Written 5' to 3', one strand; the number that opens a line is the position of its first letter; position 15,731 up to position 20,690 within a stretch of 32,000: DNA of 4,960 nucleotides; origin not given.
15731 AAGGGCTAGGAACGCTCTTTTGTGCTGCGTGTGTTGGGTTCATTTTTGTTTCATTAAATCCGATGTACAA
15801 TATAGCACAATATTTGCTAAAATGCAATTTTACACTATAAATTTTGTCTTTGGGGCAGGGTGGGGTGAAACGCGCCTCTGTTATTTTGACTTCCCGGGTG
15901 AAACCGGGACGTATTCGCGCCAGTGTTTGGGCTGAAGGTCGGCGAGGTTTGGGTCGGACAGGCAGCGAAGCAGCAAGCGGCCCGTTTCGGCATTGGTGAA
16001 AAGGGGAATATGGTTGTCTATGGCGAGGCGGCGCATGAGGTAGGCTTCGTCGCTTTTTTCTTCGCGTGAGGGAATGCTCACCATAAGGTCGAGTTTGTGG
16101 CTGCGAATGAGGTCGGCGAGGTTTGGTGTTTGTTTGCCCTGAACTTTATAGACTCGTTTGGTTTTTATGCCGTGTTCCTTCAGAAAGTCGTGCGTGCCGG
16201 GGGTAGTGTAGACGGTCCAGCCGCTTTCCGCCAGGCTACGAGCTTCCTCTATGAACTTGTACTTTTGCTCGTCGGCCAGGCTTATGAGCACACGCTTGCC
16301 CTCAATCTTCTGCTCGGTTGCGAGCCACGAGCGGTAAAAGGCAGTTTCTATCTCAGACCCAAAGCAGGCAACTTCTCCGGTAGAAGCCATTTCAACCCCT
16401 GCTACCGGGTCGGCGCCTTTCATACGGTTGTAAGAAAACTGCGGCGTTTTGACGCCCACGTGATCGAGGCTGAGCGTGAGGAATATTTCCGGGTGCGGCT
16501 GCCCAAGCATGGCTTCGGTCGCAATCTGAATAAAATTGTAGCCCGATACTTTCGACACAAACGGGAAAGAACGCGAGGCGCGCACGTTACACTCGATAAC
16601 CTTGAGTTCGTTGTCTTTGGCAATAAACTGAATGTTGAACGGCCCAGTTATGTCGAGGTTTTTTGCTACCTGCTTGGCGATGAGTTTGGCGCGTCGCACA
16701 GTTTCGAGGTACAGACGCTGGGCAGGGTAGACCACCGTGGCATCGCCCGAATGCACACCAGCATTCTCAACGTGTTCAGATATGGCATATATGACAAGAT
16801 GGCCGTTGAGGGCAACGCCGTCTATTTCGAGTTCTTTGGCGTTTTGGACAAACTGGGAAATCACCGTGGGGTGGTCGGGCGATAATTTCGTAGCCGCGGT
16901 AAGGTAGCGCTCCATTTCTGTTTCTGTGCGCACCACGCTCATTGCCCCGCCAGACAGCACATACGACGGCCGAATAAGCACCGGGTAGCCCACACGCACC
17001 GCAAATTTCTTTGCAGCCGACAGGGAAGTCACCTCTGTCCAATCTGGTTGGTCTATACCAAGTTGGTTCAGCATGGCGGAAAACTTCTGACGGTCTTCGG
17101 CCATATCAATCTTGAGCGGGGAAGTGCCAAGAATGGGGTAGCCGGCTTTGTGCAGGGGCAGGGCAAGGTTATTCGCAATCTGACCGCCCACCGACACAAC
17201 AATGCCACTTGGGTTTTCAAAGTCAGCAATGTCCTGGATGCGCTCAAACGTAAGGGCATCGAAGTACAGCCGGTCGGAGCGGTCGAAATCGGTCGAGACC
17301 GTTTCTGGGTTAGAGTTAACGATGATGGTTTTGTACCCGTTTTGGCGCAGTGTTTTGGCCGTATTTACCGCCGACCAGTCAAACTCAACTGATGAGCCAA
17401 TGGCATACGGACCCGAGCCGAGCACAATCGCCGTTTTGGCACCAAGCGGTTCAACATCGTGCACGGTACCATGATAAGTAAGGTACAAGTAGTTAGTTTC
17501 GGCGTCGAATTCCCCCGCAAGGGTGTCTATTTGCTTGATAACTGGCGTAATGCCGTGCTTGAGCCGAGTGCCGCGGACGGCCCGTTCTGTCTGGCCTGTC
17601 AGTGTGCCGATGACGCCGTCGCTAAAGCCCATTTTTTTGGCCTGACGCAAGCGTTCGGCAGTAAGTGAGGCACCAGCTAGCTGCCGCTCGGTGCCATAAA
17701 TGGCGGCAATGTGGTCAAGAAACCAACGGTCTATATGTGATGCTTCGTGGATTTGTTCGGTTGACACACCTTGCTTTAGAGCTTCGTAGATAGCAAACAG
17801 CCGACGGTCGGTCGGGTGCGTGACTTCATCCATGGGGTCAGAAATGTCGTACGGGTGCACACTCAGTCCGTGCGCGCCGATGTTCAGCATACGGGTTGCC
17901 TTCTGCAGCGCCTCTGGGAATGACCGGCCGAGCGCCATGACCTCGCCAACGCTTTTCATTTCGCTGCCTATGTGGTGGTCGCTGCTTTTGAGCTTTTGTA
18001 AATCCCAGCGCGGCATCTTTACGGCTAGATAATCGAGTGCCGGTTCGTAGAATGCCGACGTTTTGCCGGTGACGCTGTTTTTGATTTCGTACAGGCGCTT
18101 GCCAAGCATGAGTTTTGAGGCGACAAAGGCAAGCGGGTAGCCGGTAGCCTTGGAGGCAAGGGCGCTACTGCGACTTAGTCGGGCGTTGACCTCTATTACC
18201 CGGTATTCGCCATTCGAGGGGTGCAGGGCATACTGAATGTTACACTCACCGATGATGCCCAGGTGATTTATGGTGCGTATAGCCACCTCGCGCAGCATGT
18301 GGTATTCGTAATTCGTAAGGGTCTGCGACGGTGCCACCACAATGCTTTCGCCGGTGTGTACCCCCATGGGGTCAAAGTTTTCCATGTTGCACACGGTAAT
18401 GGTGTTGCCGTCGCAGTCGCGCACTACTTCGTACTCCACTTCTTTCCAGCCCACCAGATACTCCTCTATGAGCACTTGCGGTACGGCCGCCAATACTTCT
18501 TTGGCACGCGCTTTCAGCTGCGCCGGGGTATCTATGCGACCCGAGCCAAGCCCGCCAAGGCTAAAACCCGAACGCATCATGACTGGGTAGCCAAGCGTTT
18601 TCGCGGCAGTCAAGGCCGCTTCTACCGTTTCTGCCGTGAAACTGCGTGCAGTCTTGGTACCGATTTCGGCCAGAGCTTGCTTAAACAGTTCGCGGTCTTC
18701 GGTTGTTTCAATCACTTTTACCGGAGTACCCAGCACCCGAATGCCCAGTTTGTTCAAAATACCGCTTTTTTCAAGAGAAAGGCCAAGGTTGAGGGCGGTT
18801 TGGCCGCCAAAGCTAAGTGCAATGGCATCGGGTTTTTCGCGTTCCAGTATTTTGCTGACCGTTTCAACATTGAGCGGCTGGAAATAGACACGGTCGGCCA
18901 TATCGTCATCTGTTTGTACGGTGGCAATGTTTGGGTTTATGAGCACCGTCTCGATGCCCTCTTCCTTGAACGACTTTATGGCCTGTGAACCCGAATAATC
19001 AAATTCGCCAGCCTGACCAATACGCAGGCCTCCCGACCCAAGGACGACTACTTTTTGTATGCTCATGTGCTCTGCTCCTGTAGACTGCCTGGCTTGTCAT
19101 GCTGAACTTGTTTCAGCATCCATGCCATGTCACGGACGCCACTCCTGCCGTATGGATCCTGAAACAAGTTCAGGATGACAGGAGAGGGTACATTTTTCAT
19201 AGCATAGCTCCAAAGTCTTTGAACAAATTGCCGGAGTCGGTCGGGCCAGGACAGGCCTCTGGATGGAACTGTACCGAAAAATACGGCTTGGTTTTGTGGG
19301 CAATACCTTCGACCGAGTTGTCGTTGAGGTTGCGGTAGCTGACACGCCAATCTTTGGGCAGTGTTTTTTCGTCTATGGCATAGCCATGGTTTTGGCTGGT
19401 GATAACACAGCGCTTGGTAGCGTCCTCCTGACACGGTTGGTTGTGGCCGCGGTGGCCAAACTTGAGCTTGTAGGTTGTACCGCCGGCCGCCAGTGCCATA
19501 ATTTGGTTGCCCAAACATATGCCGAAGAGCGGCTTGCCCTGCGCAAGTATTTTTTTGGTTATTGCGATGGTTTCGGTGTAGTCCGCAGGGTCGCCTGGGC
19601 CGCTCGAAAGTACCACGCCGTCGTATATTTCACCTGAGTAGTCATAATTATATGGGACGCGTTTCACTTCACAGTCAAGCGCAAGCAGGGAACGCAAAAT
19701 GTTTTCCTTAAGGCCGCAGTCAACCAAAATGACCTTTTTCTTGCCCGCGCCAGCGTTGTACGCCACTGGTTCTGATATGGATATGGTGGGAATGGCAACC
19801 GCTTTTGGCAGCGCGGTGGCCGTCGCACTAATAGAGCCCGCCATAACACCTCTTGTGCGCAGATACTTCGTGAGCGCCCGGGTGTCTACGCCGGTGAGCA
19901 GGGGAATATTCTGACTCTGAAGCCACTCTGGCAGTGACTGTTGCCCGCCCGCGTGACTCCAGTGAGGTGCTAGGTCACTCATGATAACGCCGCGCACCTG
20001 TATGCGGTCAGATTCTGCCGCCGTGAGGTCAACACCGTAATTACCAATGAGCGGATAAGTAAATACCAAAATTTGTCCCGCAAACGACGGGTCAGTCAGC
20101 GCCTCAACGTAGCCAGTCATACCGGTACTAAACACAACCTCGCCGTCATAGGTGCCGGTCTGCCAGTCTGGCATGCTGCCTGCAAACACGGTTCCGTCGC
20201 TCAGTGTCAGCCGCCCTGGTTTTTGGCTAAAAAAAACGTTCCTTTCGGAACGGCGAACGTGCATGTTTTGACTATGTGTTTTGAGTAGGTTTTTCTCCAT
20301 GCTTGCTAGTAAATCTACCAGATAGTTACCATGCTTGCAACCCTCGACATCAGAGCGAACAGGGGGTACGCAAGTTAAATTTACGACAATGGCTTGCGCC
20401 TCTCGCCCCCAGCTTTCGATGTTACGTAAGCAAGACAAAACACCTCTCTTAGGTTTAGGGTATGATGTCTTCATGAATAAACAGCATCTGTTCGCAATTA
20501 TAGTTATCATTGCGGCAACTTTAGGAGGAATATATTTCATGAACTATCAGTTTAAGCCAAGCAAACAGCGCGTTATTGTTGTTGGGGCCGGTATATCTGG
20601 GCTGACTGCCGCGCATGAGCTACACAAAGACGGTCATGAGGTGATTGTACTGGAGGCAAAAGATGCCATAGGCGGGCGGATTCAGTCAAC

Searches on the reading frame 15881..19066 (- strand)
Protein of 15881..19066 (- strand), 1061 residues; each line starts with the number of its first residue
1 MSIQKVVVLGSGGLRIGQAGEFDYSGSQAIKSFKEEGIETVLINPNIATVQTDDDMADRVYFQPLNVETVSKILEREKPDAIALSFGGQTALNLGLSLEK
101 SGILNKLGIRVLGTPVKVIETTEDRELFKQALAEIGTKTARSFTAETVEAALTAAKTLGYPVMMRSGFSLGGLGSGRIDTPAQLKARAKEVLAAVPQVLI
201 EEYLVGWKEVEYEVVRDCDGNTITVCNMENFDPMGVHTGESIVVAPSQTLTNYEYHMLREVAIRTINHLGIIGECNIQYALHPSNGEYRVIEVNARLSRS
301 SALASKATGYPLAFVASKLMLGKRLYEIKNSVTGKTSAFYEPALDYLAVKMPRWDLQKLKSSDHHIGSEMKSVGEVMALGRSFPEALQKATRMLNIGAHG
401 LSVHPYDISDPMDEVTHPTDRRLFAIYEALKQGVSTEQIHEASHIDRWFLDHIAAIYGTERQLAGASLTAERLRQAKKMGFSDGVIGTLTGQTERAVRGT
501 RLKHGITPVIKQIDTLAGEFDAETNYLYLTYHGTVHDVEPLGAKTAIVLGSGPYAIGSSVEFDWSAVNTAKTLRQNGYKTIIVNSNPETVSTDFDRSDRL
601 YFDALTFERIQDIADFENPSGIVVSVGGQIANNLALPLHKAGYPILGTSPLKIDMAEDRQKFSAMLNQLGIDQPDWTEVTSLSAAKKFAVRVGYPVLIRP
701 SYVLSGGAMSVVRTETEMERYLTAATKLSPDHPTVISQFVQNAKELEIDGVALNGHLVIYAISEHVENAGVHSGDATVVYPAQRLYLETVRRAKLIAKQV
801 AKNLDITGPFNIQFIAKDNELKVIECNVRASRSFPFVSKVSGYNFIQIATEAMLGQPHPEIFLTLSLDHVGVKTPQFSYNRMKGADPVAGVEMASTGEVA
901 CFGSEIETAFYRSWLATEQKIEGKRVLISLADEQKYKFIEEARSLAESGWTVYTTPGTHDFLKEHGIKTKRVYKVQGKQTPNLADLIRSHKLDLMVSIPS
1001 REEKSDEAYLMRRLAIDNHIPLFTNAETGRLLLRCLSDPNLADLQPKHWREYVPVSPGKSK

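Call 10: search_protein_families(library=pfam, proteins=[window:15881-19066:-])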
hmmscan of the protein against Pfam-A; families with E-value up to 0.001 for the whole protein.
window:15881-19066:- (1061 aa): 9 families
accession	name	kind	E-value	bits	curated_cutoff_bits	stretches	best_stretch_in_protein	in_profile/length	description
PF02786.22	CPSase_L_D2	-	4.8e-101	337.1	19.8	2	124-327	1-210/211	Carbamoyl-phosphate synthase L chain, ATP binding domain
PF25596.1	CPSase_L_D1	-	1.9e-89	295.9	27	2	3-120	2-117/118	Carbamoyl phosphate synthase preATP-grasp domain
PF02787.25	CPSase_L_D3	-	9e-27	93.3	26.6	1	414-489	2-79/80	Carbamoyl-phosphate synthetase large chain, oligomerisation domain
PF02222.28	ATP-grasp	-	2.2e-21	76.7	27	2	665-829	2-162/179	ATP-grasp domain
PF02142.27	MGS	-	1.2e-16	61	24.1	1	939-1024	3-94/94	MGS-like domain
PF07478.18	Dala_Dala_lig_C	-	2.4e-14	53.8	24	2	666-828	2-174/204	D-ala D-ala ligase C-terminus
PF15632.11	ATPgrasp_Ter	-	3.4e-11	43.5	29.1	1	786-858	42-113/131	ATP-grasp in the biosynthetic pathway with Ter operon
PF02655.19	ATP-grasp_3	-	3.4e-05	24.4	23.2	0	657-830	2-157/160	ATP-grasp domain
PF13549.11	ATP-grasp_5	-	0.00082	19.2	27.6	0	129-165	16-52/221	ATP-grasp domain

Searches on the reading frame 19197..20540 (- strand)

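Call 10: search_protein_families(library=pfam, proteins=[window:19197-20540:-])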
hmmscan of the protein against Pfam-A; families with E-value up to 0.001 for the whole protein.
window:19197-20540:- (447 aa): 3 families
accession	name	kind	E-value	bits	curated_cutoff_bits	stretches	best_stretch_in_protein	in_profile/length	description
PF00117.34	GATase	-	2.5e-53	181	22.8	1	272-443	2-187/190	Glutamine amidotransferase class-I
PF00988.28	CPSase_sm_chain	-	5.1e-45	152.8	27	1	111-237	1-126/126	Carbamoyl-phosphate synthase small chain, CPSase domain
PF07722.19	Peptidase_C26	-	3.9e-13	50.1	20.5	1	322-371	92-144/219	Peptidase C26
